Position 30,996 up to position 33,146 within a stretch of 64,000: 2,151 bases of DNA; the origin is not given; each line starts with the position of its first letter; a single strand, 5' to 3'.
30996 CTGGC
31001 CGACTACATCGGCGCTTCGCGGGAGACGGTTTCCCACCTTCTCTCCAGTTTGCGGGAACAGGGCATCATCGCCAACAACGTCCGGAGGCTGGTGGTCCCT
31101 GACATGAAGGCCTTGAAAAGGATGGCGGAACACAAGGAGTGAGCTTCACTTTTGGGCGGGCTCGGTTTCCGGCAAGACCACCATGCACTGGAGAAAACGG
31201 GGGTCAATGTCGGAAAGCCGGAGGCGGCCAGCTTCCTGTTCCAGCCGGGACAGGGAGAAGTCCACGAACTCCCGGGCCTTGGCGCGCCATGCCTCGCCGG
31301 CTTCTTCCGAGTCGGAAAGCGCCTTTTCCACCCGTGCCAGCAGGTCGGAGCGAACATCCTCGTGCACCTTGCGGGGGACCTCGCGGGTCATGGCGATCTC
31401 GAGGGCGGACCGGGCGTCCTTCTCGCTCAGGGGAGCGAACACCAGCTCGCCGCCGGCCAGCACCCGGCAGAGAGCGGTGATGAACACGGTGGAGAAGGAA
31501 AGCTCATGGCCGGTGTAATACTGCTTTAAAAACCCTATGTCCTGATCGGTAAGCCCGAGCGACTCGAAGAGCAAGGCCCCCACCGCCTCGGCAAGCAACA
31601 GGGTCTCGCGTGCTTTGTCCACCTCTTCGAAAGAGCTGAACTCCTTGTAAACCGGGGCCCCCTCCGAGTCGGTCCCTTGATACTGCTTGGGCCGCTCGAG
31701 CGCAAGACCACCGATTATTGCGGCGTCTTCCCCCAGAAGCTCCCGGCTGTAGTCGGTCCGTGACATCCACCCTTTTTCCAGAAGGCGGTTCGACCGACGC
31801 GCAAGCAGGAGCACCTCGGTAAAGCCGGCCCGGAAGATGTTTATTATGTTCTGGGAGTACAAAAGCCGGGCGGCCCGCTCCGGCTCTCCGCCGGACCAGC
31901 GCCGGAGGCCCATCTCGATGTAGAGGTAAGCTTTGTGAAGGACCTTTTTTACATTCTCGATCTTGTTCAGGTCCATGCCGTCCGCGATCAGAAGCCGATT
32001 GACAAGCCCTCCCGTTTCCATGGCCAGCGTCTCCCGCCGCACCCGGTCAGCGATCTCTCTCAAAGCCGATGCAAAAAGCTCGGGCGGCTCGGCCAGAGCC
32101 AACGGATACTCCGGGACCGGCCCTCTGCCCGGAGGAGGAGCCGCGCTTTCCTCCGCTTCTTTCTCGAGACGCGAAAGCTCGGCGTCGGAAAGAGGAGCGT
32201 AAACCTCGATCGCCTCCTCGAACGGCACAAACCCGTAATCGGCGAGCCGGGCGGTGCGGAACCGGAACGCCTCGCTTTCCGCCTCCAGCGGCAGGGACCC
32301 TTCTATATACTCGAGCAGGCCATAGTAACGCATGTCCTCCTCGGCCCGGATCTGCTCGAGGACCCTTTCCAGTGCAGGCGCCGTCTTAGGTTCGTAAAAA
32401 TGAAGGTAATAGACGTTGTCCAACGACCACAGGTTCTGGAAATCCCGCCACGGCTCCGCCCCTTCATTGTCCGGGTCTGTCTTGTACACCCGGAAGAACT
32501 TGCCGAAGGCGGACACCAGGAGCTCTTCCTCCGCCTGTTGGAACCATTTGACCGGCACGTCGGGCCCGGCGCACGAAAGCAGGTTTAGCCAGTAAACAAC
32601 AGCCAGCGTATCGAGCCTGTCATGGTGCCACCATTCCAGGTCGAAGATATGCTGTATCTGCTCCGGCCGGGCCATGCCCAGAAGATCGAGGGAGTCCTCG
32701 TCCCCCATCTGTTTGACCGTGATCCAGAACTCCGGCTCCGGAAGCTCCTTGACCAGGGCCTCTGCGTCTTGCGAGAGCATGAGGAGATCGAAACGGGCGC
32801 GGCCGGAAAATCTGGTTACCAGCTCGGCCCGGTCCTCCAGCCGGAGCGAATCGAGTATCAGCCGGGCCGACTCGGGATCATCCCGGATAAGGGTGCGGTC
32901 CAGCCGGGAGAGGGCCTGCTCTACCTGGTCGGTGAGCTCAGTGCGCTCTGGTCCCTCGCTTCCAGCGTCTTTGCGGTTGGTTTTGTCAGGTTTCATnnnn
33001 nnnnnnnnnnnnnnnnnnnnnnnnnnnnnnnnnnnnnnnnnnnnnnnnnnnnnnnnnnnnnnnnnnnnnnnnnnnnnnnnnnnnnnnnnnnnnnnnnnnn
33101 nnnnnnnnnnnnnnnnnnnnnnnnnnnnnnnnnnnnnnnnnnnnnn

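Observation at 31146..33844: Operon glutaredoxin-like -> FTR-catalytic-subunit-like/rubredoxin fusion -> 616-aa protein of unknown family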

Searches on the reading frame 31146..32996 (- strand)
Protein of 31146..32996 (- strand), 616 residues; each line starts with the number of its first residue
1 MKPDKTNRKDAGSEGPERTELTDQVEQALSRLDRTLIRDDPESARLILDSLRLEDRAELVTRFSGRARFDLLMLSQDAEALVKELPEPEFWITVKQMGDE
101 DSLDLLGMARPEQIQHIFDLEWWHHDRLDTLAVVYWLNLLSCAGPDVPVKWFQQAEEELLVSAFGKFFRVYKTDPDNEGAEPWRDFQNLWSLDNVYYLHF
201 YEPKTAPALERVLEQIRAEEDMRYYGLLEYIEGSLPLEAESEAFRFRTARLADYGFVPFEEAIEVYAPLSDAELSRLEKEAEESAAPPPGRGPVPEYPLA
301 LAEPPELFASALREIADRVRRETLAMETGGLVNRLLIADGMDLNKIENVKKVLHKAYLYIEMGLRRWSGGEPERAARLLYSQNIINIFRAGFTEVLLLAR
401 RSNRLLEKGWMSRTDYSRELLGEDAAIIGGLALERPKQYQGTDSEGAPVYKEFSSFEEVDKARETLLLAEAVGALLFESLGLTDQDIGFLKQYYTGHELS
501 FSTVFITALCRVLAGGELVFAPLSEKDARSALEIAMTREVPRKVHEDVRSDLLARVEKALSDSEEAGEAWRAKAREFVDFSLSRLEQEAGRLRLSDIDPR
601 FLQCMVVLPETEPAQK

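Call 3: search_protein_families(library=pfam, proteins=[window:31146-32996:-], max_evalue=0.01)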
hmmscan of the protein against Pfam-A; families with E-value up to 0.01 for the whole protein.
window:31146-32996:- (616 aa): 1 family
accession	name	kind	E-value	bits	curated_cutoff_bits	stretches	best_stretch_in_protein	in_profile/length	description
PF19676.4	DUF6178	-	1.9e-126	423.2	25.5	1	48-607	4-560/561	Family of unknown function (DUF6178)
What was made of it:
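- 31146..32996 (-): DUF6178 family protein (616 aa), soluble and mostly alpha-helical, function unknown. It is a separate unit that sits beside the redox pair only in this narrow lineage. Pfam PF19676 at E 1.9e-126, covering positions 4-560 of 561 (call 3).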

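Call 4: search_protein_families(library=ncbifam, proteins=[window:31146-32996:-], max_evalue=0.01)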
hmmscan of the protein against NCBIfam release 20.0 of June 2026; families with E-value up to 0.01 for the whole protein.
window:31146-32996:- (616 aa): 0 families

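Call 6: search_solved_structures(query=window:31146-32996:-, max_evalue=1, show_alignments=2)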
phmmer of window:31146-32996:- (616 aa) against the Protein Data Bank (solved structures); distinct sequences matched with E-value up to 1: 1.
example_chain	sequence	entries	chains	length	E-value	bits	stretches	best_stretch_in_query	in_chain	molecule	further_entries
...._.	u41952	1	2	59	0.73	11.4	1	136-168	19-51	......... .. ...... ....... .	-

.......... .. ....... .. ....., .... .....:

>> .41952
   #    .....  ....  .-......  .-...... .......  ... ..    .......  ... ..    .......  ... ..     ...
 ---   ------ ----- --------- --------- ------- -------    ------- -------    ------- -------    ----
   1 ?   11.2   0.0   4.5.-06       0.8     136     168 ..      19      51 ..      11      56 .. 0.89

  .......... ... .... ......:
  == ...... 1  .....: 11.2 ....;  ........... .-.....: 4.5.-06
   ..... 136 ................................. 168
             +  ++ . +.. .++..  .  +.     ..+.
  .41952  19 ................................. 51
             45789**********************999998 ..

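Call 8: find_homologous_proteins(query=window:31146-32996:-, max_evalue=0.001)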
Query window:31146-32996:- (616 aa): 24 proteins with E <= 0.001 among 8000 candidates.
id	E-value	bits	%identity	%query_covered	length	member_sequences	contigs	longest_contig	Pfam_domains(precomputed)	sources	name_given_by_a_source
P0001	0.0e+0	1260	92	99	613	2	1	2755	PF19676.6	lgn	-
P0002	2.5e-273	926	68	99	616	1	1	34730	PF19676.6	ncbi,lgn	-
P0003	5.6e-257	872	64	97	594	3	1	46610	PF19676.6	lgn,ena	-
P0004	8.4e-257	872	64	96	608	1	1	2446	PF19676.6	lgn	-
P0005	3.0e-179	615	50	95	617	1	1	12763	PF19676.6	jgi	jgi:hypothetical protein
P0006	1.1e-177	610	48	98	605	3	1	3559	PF19676.6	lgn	-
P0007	3.6e-177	609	50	94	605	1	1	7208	PF19676.6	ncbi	-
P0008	1.6e-176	606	48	98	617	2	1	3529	PF19676.6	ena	-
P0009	1.8e-175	603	48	98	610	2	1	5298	PF19676.6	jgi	-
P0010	3.4e-175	602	48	98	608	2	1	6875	PF19676.6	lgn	-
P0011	5.8e-173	595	51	94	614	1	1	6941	PF19676.6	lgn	-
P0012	4.6e-168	578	47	94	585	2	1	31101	PF19676.6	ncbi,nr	ncbi:MAG TPA: DUF6178 family protein [bacterium]|nr:DUF6178 family protein [bacterium]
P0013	7.2e-166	571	47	98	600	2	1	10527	PF19676.6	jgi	-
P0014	1.6e-161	557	47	95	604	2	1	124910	PF19676.6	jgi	-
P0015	2.3e-159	550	47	96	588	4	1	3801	PF19676.6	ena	-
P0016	1.6e-150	521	45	94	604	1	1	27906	PF19676.6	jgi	jgi:hypothetical protein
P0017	8.9e-149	515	44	95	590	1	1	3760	PF19676.6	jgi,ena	-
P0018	1.6e-148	514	44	85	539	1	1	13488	PF19676.6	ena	-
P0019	1.7e-131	458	47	77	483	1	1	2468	PF19676.6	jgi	jgi:hypothetical protein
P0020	4.6e-48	182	26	99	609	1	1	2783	PF19676.6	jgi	jgi:hypothetical protein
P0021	1.3e-27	115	24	88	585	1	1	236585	PF19676.6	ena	-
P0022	2.1e-24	104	29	53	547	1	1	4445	PF19676.6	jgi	jgi:hypothetical protein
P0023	2.8e-22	97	27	74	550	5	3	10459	PF19676.6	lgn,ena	-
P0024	3.7e-13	67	25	56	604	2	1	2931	PF19676.6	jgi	jgi:hypothetical protein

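Call 15: find_related_loci(query=A2, collection=genome_contigs, flank=6000)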
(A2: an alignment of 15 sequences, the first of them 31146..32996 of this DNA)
Query A2 (616 aa) in genome_contigs; peptide patterns used: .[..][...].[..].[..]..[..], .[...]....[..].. (x = any residue, [..] = any of these).
23 stretches matched a pattern; 5 encode a relative of the query (tblastn E <= 1e-3); 5 distinct loci.
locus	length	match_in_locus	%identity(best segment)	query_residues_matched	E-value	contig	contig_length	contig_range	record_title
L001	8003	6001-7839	68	1-611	0e+0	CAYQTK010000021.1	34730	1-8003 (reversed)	MAG TPA_asm: uncultured bacterium isolate SRP141376_co2_390 genome assembly, contig: NODE_2719_length_34730_cov_8.747657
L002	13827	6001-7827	46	1-609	5e-174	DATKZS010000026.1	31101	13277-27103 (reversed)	MAG TPA_asm: bacterium isolate SMAG_U14251 k141_2347786, whole genome shotgun sequence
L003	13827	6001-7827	43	1-607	5e-156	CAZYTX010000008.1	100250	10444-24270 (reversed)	MAG TPA_asm: uncultured bacterium isolate SRP141376_co1_373 genome assembly, contig: NODE_517_length_100250_cov_8.793044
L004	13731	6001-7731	39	29-607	1e-114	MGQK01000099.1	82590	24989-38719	MAG: Deltaproteobacteria bacterium RBG_13_61_14 RBG_13_scaffold_653, whole genome shotgun sequence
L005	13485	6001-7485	27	60-564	4e-45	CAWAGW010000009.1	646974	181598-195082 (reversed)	MAG: uncultured delta proteobacterium isolate MFD02416.bin.2.191 genome assembly, contig: contig_6039, whole genome shot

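Call 19: search_protein_families(library=pfam, proteins=[L001:1817-3766:+, L001:3811-4647:+, L001:4655-5944:+, L002:1423-3453:+, L002:3465-4304:+, L002:4525-5763:+, L002:7928-8611:-, L002:8689-9483:-], max_evalue=0.001)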
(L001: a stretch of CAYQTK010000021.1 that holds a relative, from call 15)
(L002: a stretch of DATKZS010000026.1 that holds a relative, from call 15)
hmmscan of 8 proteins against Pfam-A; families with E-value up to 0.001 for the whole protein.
L001:1817-3766:+ (649 aa): 15 families
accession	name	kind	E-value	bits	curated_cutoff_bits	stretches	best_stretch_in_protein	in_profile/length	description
PF00005.33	ABC_tran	-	1.6e-51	175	25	2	341-472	1-137/137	ABC transporter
PF12848.13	ABC_tran_Xtn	-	6.3e-23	81.1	25.9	1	230-311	1-83/85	ABC transporter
PF13304.12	AAA_21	-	1.3e-16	62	27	0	31-58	3-42/304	AAA domain, putative AbiEii toxin, Type IV TA system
PF16326.10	ABC_tran_CTD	-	1.8e-10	41.3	32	1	579-642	5-68/69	ABC transporter C-terminal domain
PF02463.25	SMC_N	-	4.3e-10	39.8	40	0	440-515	133-213/220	RecF/RecN/SMC N terminal domain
PF13191.12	AAA_16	-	2.5e-09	38.3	32.6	1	29-129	26-126/167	AAA ATPase domain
PF13555.12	AAA_29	-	9.7e-08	32.1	27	0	20-54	15-49/61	P-loop containing region of AAA domain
PF13476.12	AAA_23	-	5.5e-06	27.6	27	0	31-48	23-40/201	AAA domain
PF13401.12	AAA_22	-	1e-05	26.3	27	0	354-404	8-33/130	AAA domain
PF05729.18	NACHT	-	1.1e-05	25.8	26.7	0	30-51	3-24/167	NACHT domain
PF00004.35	AAA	-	5.9e-05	24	21.2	0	32-133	3-98/131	ATPase family associated with various cellular activities (AAA)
PF13604.12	AAA_30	-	6.9e-05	23.1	27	0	29-58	20-49/191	AAA domain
PF01926.29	MMR_HSR1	-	0.00044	20.8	21.9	0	353-374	1-22/113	50S ribosome-binding GTPase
PF05783.17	DLIC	-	0.00073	18.9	19.7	0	29-57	27-55/471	Dynein light intermediate chain (DLIC)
PF25199.1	nSTAND_NTPase5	-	0.00084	19.6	34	0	26-48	40-62/145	Novel STAND NTPase 5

L001:3811-4647:+ (278 aa): 4 families
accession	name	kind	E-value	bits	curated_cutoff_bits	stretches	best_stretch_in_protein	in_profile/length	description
PF13561.12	adh_short_C2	-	1.3e-61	208.7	27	1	13-273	1-234/236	Enoyl-(Acyl carrier protein) reductase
PF00106.31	adh_short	-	2.4e-54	184.2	26.6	1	7-211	1-187/195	short chain dehydrogenase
PF08659.16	KR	-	8.2e-10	39.3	22.6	1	10-174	4-150/180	KR domain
PF23441.1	SDR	-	7.8e-05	22.6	27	1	130-213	121-201/258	SDR-like rossmann domain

L001:4655-5944:+ (429 aa): 1 family
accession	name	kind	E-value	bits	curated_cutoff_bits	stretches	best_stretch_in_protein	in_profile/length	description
PF01875.22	Memo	-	9.4e-41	140.2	27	1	133-427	2-269/269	Memo-like protein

L002:1423-3453:+ (676 aa): 11 families
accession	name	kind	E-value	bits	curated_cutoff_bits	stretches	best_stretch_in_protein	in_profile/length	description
PF00005.33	ABC_tran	-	2.1e-48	164.9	25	2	17-191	1-137/137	ABC transporter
PF12848.13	ABC_tran_Xtn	-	7.3e-25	87.3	25.9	1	230-312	1-84/85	ABC transporter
PF13304.12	AAA_21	-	3.6e-18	67.1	27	1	30-53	2-25/304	AAA domain, putative AbiEii toxin, Type IV TA system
PF16326.10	ABC_tran_CTD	-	3.9e-15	56.3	32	1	601-665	3-67/69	ABC transporter C-terminal domain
PF02463.25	SMC_N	-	4.2e-12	46.4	40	0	442-514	135-212/220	RecF/RecN/SMC N terminal domain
PF13555.12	AAA_29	-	9.2e-09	35.4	27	0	349-370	20-41/61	P-loop containing region of AAA domain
PF13175.12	AAA_15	-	5.9e-06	26.6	32.1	0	32-49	28-45/374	AAA ATPase domain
PF03193.22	RsgA_GTPase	-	3.8e-05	24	30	0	352-376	107-131/174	RsgA GTPase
PF13401.12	AAA_22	-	0.00017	22.4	27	0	32-90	10-59/130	AAA domain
PF01926.29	MMR_HSR1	-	0.00027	21.4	21.9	0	30-61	2-29/113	50S ribosome-binding GTPase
PF13476.12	AAA_23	-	0.00066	20.8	27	0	355-371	23-39/201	AAA domain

L002:3465-4304:+ (279 aa): 4 families
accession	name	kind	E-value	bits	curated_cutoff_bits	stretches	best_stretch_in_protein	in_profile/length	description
PF13561.12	adh_short_C2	-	2.2e-61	207.9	27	1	13-274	1-234/236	Enoyl-(Acyl carrier protein) reductase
PF00106.31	adh_short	-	3.4e-52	177.2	26.6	1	7-212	1-187/195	short chain dehydrogenase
PF08659.16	KR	-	4e-08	33.8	22.6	1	8-179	2-154/180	KR domain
PF23441.1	SDR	-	2e-07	31.1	27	1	135-276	125-256/258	SDR-like rossmann domain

L002:4525-5763:+ (412 aa): 1 family
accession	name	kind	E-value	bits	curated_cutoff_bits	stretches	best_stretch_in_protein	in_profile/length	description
PF01875.22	Memo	-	5e-40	137.9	27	1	115-409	2-268/269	Memo-like protein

L002:7928-8611:- (227 aa): 3 families
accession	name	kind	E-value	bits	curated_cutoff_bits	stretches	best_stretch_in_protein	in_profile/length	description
PF13545.12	HTH_Crp_2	-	1.5e-20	73.3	27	1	152-224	2-69/70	Crp-like helix-turn-helix domain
PF00027.35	cNMP_binding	-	7.7e-15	55.1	27.5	1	33-117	3-87/89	Cyclic nucleotide-binding domain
PF00325.26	Crp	-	2.9e-12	46.5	21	1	176-207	1-32/32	Bacterial regulatory proteins, crp family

L002:8689-9483:- (264 aa): 0 families

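Call 21: find_encoding_contigs(protein=window:31146-32996:-, flank=6000, max_places=4)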
Protein window:31146-32996:- (616 aa): no gene with exactly this product is on record in the collection.

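Call 22: find_encoding_contigs(protein=P0003, flank=6000, max_places=3)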
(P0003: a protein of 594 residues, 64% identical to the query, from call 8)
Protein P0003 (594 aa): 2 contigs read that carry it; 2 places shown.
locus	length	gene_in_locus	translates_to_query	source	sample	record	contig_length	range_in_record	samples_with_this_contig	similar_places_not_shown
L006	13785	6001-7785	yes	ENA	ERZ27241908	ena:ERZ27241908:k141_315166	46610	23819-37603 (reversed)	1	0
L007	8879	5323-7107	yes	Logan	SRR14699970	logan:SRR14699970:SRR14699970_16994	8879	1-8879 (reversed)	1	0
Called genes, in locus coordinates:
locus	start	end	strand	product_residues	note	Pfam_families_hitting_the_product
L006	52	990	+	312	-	PF02558:ApbA, PF08546:ApbA_C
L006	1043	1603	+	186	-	PF01936:NYN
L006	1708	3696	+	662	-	PF00005:ABC_tran, PF02463:SMC_N (faint), PF05729:NACHT (faint), PF13191:AAA_16 (faint), PF13304:AAA_21 (faint), PF12848:ABC_tran_Xtn, PF00005:ABC_tran, PF16326:ABC_tran_CTD, +4 more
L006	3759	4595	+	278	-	PF00106:adh_short, PF08659:KR, PF13561:adh_short_C2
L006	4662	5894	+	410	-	PF01875:Memo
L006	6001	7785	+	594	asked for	PF19676:DUF6178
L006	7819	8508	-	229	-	PF00027:cNMP_binding, PF13545:HTH_Crp_2, PF00325:Crp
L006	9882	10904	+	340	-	PF02826:2-Hacid_dh_C (weak), PF03446:NAD_binding_2, PF03807:F420_oxidored (weak), PF07991:KARI_N, PF01450:KARI_C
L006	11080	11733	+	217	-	PF02666:PS_Dcarbxylase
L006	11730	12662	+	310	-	PF01066:CDP-OH_P_transf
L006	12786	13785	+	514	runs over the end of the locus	PF00682:HMGL-like, PF22617:HCS_D2, PF08502:LeuA_dimer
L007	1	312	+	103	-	?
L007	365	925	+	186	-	PF01936:NYN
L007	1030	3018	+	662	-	PF00005:ABC_tran, PF02463:SMC_N (faint), PF05729:NACHT (faint), PF13191:AAA_16 (faint), PF13304:AAA_21 (faint), PF12848:ABC_tran_Xtn, PF00005:ABC_tran, PF16326:ABC_tran_CTD, +4 more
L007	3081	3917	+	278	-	PF00106:adh_short, PF08659:KR, PF13561:adh_short_C2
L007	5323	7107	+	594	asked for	PF19676:DUF6178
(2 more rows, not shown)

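Call 23: find_encoding_contigs(protein=P0014, flank=6000, max_places=2)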
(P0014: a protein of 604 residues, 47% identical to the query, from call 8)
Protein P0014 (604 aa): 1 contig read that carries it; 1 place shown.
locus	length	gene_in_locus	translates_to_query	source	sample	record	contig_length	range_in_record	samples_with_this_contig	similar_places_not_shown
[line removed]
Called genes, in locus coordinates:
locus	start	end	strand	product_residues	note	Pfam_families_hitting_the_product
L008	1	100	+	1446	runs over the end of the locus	PF05567:T4P_PilY1 (faint)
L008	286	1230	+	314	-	PF01210:NAD_Gly3P_dh_N (weak), PF02558:ApbA, PF08546:ApbA_C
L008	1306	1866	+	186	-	PF01936:NYN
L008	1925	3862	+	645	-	PF00005:ABC_tran, PF02463:SMC_N (faint), PF13555:AAA_29 (faint), PF13304:AAA_21 (faint), PF12848:ABC_tran_Xtn, PF00005:ABC_tran, PF16326:ABC_tran_CTD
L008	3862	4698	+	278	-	PF00106:adh_short, PF13561:adh_short_C2, PF23441:SDR (weak)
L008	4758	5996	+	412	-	PF01875:Memo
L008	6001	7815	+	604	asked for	PF19676:DUF6178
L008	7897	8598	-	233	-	PF00027:cNMP_binding, PF13545:HTH_Crp_2, PF00325:Crp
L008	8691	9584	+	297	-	PF00551:Formyl_trans_N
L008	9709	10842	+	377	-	PF13398:Peptidase_M50B (weak), PF02163:Peptidase_M50, PF00571:CBS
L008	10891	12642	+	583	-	PF00501:AMP-binding, PF13193:AMP-binding_C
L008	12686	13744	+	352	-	PF14315:DUF4380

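Call 24: find_encoding_contigs(protein=P0016, flank=6000, max_places=2)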
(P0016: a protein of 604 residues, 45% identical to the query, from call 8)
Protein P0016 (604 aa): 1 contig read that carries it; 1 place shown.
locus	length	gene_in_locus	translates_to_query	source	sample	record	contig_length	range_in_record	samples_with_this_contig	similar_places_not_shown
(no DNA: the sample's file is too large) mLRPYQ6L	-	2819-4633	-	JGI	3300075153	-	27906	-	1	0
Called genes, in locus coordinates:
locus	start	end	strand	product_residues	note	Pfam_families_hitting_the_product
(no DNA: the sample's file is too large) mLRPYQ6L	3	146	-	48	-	?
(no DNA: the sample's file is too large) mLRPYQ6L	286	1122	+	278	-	PF00106:adh_short, PF08659:KR (weak), PF13561:adh_short_C2, PF23441:SDR (weak)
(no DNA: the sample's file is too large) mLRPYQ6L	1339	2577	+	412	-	PF01875:Memo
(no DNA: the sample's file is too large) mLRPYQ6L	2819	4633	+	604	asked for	PF19676:DUF6178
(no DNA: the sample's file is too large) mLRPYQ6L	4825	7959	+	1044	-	PF02901:PFL-like, PF01228:Gly_radical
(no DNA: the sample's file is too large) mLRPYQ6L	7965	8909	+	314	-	PF13353:Fer4_12 (weak), PF00037:Fer4 (faint), PF13484:Fer4_16 (faint), PF12837:Fer4_6 (weak), PF13353:Fer4_12 (weak), PF04055:Radical_SAM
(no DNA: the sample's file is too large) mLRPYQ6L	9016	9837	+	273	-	PF00106:adh_short, PF08659:KR, PF13561:adh_short_C2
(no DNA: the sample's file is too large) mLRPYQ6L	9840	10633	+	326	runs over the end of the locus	PF01073:3Beta_HSD, PF01370:Epimerase, PF04321:RmlD_sub_bind, PF05368:NmrA, PF13460:NAD_binding_10, PF16363:GDP_Man_Dehyd (weak), PF07993:NAD_binding_4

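Call 25: find_encoding_contigs(protein=P0021, flank=6000, max_places=2)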
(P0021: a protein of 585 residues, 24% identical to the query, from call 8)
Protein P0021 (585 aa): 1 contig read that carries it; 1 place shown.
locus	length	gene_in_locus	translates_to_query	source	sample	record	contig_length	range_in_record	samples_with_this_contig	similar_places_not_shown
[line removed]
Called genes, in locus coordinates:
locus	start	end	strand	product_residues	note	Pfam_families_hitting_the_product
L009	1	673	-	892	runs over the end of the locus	PF02739:5_3_exonuc_N, PF01367:5_3_exonuc, PF01612:DNA_pol_A_exo1, PF22619:DNA_polI_exo1, PF00476:DNA_pol_A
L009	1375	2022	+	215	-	PF01725:Ham1p_like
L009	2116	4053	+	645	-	PF17297:PEPCK_N, PF00821:PEPCK_GTP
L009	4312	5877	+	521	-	PF13000:Acatn (faint), PF07690:MFS_1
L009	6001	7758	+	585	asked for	PF19676:DUF6178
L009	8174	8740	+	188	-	PF01590:GAF, PF13185:GAF_2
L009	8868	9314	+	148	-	PF00582:Usp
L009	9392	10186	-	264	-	PF02146:SIR2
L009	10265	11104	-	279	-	PF12706:Lactamase_B_2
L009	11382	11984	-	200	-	PF02129:Peptidase_S15 (weak), PF12697:Abhydrolase_6 (faint), PF00561:Abhydrolase_1 (faint), PF12146:Hydrolase_4 (faint)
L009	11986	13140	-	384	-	PF01612:DNA_pol_A_exo1, PF00570:HRDC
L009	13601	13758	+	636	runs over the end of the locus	PF02824:TGS, PF07973:tRNA_SAD, PF00587:tRNA-synt_2b, PF03129:HGTP_anticodon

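Call 27: predict_structure(alignment_id=A1)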
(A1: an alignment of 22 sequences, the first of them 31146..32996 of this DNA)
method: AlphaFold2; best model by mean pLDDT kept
length: 616 residues; sequences in the alignment: 22
mean_pLDDT: 89.0   pTM: 0.84
mean pLDDT of the five models: 89.0, 86.9, 86.7, 86.6, 85.8
residues with pLDDT >= 90: 454; 70-90: 119; 50-70: 11; < 50: 32
segments of 3 or more residues with pLDDT < 50: 1-19, 285-291, 612-616
pLDDT, mean of each block of 10 residues (from residue 1): 39 42 75 90 94 90 92 96 94 95 97 96 92 96 95 95 94 85 88 93 93 96 95 85 93 91 94 92 53 68 92 85 89 95 92 96 95 93 94 95 95 93 95 94 93 93 96 93 95 89 95 91 93 91 93 91 82 94 92 85 87 44
secondary structure, 60 per line:
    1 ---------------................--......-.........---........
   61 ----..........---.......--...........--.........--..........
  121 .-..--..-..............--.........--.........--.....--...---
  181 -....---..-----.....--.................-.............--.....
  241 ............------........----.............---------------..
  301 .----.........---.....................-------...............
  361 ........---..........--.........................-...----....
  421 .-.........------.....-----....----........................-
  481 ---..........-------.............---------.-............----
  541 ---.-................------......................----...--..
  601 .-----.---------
elements in order: H16-31 H34-39 H41-49 H53-60 H65-74 H78-84 H87-97 H100-108 H111-121 H130-143 H146-154 H157-165 E168-172 H182-185 E196-200 H203-219 H221-233 H236-252 H259-266 H271-283 H306-314 H318-338 H346-368 H372-381 H384-408 H417-421 H423-431 E438-442 E448-451 H456-479 H484-493 H501-513 H525-535 H546-561 H568-589
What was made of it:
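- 31146..32996 (-): AlphaFold2 model with pLDDT 89 and pTM 0.84 (call 27).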
